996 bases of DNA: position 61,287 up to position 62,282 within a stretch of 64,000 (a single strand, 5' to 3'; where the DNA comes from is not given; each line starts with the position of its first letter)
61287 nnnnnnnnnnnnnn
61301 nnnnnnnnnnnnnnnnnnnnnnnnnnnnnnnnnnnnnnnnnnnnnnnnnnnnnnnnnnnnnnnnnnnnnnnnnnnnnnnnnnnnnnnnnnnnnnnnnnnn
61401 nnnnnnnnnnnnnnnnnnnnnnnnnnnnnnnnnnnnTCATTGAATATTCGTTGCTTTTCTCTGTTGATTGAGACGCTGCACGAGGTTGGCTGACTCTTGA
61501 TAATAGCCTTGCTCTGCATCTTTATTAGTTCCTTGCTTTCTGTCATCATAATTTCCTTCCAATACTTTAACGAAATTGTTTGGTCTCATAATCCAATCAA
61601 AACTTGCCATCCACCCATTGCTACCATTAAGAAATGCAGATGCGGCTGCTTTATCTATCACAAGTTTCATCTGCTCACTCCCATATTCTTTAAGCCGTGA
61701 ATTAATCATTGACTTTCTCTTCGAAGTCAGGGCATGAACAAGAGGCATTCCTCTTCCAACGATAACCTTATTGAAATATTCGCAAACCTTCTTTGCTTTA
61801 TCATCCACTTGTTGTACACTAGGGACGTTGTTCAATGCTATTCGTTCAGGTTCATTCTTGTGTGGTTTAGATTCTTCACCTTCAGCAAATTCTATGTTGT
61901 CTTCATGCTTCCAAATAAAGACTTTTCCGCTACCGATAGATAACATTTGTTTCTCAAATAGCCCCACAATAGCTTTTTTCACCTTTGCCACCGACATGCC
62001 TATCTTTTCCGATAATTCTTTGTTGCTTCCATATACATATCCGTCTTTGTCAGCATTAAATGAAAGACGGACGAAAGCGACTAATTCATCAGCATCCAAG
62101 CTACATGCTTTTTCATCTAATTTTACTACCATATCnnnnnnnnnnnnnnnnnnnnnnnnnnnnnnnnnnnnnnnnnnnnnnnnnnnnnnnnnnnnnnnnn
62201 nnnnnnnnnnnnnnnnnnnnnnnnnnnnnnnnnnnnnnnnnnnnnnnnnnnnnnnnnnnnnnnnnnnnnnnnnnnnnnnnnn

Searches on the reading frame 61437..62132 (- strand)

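Call 22: search_protein_families(library=pfam, proteins=[window:61437-62132:-], max_evalue=0.01)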
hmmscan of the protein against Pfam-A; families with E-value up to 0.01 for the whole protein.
window:61437-62132:- (231 aa): 3 families
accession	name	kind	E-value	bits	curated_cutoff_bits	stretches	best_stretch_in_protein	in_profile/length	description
PF03428.19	RP-C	-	0.0048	17.2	24.4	1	24-64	61-101/175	Replication protein C N-terminal domain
PF13730.12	HTH_36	-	0.0054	17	25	1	27-55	18-46/55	Helix-turn-helix domain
PF21984.2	DnaD_N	-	0.0091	16.6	27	0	11-68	13-69/101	DnaD N-terminal domain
